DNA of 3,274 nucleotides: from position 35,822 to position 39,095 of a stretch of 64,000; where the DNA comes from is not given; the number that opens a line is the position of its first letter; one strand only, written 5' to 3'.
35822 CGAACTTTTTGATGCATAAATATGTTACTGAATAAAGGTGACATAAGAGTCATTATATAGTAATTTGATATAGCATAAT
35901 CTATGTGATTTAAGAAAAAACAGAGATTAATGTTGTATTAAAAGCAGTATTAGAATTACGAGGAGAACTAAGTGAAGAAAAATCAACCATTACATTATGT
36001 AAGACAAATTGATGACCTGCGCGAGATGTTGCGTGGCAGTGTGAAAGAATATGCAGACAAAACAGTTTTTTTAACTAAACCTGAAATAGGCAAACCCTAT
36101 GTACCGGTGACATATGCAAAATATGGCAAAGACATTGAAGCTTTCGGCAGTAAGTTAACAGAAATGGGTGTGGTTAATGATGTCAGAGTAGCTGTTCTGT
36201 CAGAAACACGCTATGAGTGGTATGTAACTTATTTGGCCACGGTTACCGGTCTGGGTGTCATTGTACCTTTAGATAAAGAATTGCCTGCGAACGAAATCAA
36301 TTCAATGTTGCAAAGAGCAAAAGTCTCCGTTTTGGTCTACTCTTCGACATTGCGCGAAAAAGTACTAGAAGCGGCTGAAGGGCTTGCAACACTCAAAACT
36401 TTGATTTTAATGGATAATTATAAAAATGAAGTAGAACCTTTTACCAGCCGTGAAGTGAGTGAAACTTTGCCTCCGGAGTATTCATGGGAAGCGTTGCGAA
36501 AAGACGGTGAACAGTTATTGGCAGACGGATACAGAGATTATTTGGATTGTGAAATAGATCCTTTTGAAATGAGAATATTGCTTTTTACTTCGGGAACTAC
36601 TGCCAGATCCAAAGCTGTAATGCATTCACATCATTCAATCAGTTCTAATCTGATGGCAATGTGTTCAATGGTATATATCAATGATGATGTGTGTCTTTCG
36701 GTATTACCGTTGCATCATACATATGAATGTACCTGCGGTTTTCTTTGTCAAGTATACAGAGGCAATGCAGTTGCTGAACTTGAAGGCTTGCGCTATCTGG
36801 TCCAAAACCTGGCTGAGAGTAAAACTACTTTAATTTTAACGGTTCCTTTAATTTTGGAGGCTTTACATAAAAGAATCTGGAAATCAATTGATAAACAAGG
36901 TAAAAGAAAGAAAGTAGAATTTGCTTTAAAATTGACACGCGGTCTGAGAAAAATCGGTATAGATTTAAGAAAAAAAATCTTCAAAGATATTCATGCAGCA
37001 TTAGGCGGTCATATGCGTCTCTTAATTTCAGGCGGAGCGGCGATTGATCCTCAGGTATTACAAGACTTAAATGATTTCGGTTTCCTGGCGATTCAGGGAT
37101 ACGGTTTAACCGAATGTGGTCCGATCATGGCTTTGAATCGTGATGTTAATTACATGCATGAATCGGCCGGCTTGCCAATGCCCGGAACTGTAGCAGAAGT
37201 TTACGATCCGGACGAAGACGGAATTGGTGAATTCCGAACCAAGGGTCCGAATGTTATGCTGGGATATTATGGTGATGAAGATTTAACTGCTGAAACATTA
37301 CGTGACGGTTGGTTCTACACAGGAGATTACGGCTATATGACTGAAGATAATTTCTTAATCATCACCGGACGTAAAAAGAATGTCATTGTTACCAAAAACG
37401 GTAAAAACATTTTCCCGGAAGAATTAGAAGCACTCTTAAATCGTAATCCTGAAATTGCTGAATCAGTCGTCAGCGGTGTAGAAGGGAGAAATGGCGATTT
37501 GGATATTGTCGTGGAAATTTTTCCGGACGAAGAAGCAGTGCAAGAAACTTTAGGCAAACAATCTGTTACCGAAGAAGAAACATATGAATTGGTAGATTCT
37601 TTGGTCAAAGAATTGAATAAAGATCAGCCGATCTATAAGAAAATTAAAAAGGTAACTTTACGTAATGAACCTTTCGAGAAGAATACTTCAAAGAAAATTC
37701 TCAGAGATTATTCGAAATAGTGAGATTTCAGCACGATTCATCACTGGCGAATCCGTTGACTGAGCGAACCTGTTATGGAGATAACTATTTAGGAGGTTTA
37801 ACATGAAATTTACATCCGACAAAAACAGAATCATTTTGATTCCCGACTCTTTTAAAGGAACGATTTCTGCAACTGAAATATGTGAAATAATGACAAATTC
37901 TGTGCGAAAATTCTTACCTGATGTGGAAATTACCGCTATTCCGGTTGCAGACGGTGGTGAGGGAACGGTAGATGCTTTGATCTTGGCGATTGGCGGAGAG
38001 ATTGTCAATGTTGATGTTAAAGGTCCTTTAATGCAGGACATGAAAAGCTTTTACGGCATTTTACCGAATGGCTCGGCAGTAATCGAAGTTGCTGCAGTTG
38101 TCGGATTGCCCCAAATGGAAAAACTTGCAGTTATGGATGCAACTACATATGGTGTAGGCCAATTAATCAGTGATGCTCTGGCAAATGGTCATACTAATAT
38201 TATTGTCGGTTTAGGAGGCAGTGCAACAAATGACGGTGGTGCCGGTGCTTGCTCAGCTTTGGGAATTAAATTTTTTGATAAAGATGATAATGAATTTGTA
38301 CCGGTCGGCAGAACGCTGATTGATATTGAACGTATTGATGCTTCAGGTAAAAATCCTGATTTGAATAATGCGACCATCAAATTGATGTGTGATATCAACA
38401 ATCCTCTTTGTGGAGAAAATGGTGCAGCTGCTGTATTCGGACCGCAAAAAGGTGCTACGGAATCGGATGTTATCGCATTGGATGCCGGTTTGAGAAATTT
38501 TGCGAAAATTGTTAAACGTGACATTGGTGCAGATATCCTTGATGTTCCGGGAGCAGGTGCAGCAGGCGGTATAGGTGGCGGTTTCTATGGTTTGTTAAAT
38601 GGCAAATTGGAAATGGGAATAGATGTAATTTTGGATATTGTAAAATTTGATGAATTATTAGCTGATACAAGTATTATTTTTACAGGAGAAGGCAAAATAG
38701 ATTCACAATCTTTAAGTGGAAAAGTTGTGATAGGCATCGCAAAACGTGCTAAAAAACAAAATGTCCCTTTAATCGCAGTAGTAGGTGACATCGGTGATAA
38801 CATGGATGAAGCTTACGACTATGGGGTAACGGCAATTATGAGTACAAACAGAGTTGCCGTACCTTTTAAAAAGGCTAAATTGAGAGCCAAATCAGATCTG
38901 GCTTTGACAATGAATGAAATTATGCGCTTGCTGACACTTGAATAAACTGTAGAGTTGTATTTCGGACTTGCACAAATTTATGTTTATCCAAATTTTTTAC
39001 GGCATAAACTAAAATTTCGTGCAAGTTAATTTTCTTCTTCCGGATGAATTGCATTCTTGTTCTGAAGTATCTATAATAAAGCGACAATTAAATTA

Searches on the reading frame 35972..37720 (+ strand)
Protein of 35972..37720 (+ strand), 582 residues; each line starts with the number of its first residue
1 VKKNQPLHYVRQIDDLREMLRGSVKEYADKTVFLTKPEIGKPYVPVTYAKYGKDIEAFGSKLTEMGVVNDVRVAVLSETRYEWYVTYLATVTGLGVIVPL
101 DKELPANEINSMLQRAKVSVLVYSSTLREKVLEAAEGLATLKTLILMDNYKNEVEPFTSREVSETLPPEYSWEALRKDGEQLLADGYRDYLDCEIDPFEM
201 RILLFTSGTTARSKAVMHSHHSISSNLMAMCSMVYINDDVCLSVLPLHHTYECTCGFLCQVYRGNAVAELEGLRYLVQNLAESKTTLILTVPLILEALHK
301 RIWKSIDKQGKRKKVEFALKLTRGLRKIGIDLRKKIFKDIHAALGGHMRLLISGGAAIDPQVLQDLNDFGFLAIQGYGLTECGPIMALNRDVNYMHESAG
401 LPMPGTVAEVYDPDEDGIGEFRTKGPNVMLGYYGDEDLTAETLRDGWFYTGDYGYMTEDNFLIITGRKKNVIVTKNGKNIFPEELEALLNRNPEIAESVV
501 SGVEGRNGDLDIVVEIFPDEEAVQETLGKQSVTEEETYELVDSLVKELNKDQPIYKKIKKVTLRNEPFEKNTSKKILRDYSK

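Call 67: search_protein_families(library=pfam, proteins=[window:35972-37720:+], max_evalue=0.000001)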
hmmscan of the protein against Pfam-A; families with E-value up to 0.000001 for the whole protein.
window:35972-37720:+ (582 aa): 1 family
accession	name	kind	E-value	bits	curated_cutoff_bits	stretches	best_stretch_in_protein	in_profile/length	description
PF00501.34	AMP-binding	-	3.2e-59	201.1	29.9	1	23-433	4-384/384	AMP-binding enzyme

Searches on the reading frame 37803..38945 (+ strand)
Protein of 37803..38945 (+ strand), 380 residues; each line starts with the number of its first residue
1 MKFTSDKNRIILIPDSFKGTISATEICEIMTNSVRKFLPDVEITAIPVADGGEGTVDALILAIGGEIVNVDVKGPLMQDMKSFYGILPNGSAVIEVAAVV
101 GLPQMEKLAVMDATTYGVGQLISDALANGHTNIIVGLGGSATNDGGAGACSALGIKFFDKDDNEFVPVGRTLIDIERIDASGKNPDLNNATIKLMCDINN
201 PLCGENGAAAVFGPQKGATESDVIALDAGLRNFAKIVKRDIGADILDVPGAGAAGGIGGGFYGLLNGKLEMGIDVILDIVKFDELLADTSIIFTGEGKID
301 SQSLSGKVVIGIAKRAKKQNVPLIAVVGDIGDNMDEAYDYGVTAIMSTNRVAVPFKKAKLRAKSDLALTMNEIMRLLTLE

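Call 67: search_protein_families(library=pfam, proteins=[window:37803-38945:+], max_evalue=0.000001)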
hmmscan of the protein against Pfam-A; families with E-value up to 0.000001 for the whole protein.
window:37803-38945:+ (380 aa): 1 family
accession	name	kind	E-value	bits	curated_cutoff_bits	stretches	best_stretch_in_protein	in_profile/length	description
PF02595.20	Gly_kinase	-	2e-135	451.9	23.3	1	10-377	1-371/372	Glycerate kinase family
